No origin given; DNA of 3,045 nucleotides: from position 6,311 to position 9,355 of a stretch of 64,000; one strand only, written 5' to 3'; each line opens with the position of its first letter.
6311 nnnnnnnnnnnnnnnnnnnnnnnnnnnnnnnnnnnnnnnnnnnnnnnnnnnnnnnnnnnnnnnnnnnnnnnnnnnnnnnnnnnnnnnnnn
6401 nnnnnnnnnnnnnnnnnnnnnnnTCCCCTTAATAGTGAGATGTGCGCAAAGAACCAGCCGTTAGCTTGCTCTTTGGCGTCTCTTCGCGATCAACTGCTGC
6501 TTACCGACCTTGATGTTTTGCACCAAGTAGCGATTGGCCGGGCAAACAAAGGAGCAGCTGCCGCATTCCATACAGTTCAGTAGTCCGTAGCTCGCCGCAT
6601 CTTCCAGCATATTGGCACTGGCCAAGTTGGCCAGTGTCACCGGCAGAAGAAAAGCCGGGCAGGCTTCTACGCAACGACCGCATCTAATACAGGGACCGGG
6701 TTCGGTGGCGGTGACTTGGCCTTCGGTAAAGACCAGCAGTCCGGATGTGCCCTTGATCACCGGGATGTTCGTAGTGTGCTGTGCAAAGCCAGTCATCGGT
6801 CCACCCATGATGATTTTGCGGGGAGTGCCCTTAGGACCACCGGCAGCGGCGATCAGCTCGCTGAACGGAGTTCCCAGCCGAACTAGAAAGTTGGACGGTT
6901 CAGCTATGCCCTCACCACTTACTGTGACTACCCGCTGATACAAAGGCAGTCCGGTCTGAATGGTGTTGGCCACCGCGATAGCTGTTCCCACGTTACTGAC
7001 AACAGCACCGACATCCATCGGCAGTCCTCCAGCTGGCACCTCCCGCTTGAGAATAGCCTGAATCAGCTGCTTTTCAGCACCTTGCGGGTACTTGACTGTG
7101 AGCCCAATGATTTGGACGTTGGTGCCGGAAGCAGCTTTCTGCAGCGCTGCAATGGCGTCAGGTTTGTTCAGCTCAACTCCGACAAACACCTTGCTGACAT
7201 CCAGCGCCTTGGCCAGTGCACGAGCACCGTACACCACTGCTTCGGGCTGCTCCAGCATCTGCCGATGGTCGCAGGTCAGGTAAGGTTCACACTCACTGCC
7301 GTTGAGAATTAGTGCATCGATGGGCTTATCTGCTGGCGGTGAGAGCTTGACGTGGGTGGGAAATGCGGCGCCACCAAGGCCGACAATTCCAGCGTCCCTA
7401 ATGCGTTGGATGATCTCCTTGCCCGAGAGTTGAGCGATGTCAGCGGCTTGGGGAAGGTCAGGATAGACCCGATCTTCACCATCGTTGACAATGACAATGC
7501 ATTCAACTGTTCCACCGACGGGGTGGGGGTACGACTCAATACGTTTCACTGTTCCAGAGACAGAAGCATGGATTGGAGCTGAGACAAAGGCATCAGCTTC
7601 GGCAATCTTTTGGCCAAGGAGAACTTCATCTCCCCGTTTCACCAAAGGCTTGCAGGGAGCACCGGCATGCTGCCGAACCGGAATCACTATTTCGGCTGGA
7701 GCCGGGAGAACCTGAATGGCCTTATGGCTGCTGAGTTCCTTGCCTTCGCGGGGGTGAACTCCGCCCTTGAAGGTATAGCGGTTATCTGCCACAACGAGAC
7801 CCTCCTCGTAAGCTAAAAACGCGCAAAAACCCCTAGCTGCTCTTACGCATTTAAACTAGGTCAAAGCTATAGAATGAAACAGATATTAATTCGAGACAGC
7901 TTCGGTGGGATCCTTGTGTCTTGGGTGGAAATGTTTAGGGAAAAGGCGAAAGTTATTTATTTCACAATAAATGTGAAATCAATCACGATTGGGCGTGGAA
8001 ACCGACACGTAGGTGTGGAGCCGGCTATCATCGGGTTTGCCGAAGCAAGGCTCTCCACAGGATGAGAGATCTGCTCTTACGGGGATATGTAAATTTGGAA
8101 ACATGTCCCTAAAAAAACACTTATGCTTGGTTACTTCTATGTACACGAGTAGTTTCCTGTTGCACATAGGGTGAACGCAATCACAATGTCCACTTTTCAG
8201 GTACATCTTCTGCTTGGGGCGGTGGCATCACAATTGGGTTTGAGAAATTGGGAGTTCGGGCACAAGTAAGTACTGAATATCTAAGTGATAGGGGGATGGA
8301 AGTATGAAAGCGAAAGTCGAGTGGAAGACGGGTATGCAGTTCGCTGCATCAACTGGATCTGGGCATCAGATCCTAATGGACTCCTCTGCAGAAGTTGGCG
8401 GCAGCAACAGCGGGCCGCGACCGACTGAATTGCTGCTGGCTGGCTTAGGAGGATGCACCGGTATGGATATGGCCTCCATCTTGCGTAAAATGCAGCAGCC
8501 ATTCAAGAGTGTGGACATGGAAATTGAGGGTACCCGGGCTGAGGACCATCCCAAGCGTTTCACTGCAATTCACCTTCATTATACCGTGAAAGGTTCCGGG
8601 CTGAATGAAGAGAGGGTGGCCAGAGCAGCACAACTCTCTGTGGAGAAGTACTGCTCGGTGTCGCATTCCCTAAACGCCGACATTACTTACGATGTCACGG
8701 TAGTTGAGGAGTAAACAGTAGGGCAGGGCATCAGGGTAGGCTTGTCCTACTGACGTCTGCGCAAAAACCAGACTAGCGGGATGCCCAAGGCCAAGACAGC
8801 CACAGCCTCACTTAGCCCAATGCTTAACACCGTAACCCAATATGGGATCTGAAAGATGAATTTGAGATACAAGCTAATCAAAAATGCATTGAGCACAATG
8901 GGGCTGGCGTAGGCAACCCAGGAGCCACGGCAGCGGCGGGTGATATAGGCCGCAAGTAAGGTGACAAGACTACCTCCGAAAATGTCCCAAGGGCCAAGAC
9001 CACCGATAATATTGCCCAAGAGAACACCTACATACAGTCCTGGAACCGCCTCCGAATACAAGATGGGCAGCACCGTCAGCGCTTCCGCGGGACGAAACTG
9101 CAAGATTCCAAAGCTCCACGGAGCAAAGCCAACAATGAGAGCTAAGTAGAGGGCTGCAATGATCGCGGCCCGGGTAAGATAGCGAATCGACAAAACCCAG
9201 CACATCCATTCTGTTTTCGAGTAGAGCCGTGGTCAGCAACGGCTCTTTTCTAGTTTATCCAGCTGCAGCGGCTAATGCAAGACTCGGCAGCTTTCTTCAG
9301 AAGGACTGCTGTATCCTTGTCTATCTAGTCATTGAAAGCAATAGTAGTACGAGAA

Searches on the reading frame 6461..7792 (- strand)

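Call 9: search_protein_families(library=pfam, proteins=[window:6461-7792:-])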
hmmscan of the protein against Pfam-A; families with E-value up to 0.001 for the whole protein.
window:6461-7792:- (443 aa): 15 families
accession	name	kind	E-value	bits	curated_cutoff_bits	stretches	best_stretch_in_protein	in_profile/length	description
PF01512.22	Complex1_51K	-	5.5e-51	172.8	31.2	1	131-275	1-149/150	Nuo51 FMN-binding domain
PF13375.12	RnfC_N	-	5.3e-41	139.2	25.6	1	7-106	2-101/101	RnfC Barrel sandwich hybrid domain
PF10531.15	SLBB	-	7.3e-12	45.4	27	1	288-337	1-55/55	SLBB domain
PF13237.11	Fer4_10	-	3.5e-09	36.9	25.5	1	365-418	6-53/53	4Fe-4S dicluster domain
PF12838.12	Fer4_7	-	5e-08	33.7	27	1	368-420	2-51/52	4Fe-4S dicluster domain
PF12797.12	Fer4_2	-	1.1e-07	31.8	24.5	1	364-380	6-22/22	4Fe-4S binding domain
PF13187.11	Fer4_9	-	7.2e-07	29.6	27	1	368-420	2-50/52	4Fe-4S dicluster domain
PF13183.11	Fer4_8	-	1.1e-06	29.5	27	1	367-420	4-67/68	4Fe-4S dicluster domain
PF13534.11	Fer4_17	-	2.8e-06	28.2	22.2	1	368-420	2-59/61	4Fe-4S dicluster domain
PF00037.32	Fer4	-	1.3e-05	25.3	21.1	0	368-379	8-19/24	4Fe-4S binding domain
PF13484.11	Fer4_16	-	0.00016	22.8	30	0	368-420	2-66/66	4Fe-4S double cluster binding domain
PF12837.12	Fer4_6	-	0.0003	21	25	1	364-380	5-21/24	4Fe-4S binding domain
PF12800.12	Fer4_4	-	0.00042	20.9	24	0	367-379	3-15/17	4Fe-4S binding domain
PF13746.11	Fer4_18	-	0.00045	20.8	27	0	361-380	54-73/114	4Fe-4S dicluster domain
PF14697.11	Fer4_21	-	0.00076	20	35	0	367-420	7-54/59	4Fe-4S dicluster domain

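Call 10: search_protein_families(library=ncbifam, proteins=[window:6461-7792:-])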
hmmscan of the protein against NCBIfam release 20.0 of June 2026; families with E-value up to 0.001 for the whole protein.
window:6461-7792:- (443 aa): 22 families
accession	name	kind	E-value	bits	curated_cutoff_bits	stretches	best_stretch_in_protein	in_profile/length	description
TIGR01945.1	rnfC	subfamily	2.5e-168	560.1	245.95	1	6-437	2-434/435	RnfABCDGE type electron transport complex subunit C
NF003454.1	PRK05035.1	equivalog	3.9e-144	481.2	345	1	6-441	4-442/556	electron transport complex subunit RsxC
NF041837.1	rnfC_Methano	equivalog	8.9e-81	272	650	2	242-436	235-428/438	Rnf electron transport complex subunit RnfC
TIGR04481.1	PR_assoc_PrdC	equivalog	2.1e-56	191.6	490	1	36-356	2-306/425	proline reductase-associated electron transfer protein PrdC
NF003761.0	PRK05352.1-4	equivalog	4.8e-20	71.7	450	1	24-337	21-311/449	Na(+)-translocating NADH-quinone reductase subunit A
TIGR01959.1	nuoF_fam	equivalog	1.1e-12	47.1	558.65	1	119-222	30-135/410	NADH-quinone oxidoreductase subunit NuoF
TIGR01936.1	nqrA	equivalog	1.1e-10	41.1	321.05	1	32-338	26-308/446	NADH:ubiquinone reductase (Na(+)-transporting) subunit A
NF008436.0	PRK11278.1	equivalog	9.7e-08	31.3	749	1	119-222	43-149/448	NADH-quinone oxidoreductase subunit NuoF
NF003759.0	PRK05352.1-2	equivalog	9.9e-08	31.1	505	1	34-339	28-311/447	Na(+)-translocating NADH-quinone reductase subunit A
NF010120.0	PRK13596.1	equivalog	3.1e-07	29.3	389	1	117-219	33-138/433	NADH-quinone oxidoreductase subunit NuoF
NF040864.1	HgcB_ferredoxin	equivalog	3.6e-06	26.7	99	1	364-426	12-65/93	mercury methylation ferredoxin HgcB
TIGR02512.1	FeFe_hydrog_A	subfamily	3e-05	23.1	405.95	1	367-420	8-65/375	[FeFe] hydrogenase, group A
TIGR01971.1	NuoI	subfamily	0.00011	21.8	113.05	1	367-421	43-97/121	NADH-quinone oxidoreductase, chain I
NF042909.1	FMH_DH_FwdF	exception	0.00013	21.2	375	1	358-434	250-323/336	tungsten-dependent formylmethanofuran dehydrogenase subunit FwdF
NF004537.0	PRK05888.1-3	equivalog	0.00014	21.4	163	0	366-386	113-133/204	NADH-quinone oxidoreductase subunit NuoI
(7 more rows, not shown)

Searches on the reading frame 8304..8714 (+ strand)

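Call 9: search_protein_families(library=pfam, proteins=[window:8304-8714:+])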
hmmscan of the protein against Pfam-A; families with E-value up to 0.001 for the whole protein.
window:8304-8714:+ (136 aa): 1 family
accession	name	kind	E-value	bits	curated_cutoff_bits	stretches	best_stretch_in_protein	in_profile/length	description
PF02566.24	OsmC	-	1.8e-23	83.3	27.5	1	33-130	1-98/100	OsmC-like protein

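Call 10: search_protein_families(library=ncbifam, proteins=[window:8304-8714:+])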
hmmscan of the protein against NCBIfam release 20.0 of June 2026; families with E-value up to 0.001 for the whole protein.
window:8304-8714:+ (136 aa): 4 families
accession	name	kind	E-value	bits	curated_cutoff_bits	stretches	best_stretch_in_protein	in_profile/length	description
NF008009.0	PRK10738.1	equivalog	1.4e-31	109.1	138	1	1-129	1-127/134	OsmC family protein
NF041052.1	OsmC_like_Se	domain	4.4e-09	36.4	95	1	3-128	4-135/144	OsmC-related (seleno)protein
TIGR03562.1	osmo_induc_OsmC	subfamily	6.4e-09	36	85.8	1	34-130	39-136/137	OsmC family peroxiredoxin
TIGR03563.1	perox_SACOL1771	subfamily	0.00081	19.3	166.15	1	28-128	31-135/138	SACOL1771 family peroxiredoxin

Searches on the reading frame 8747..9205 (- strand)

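Call 9: search_protein_families(library=pfam, proteins=[window:8747-9205:-])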
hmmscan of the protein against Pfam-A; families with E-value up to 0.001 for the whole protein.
window:8747-9205:- (152 aa): 1 family
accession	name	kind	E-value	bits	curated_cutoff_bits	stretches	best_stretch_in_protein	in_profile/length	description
PF06177.16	QueT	-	5.5e-40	137.4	33.7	1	10-149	1-140/141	QueT transporter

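Call 10: search_protein_families(library=ncbifam, proteins=[window:8747-9205:-])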
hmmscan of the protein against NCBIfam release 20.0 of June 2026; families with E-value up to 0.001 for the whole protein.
window:8747-9205:- (152 aa): 0 families
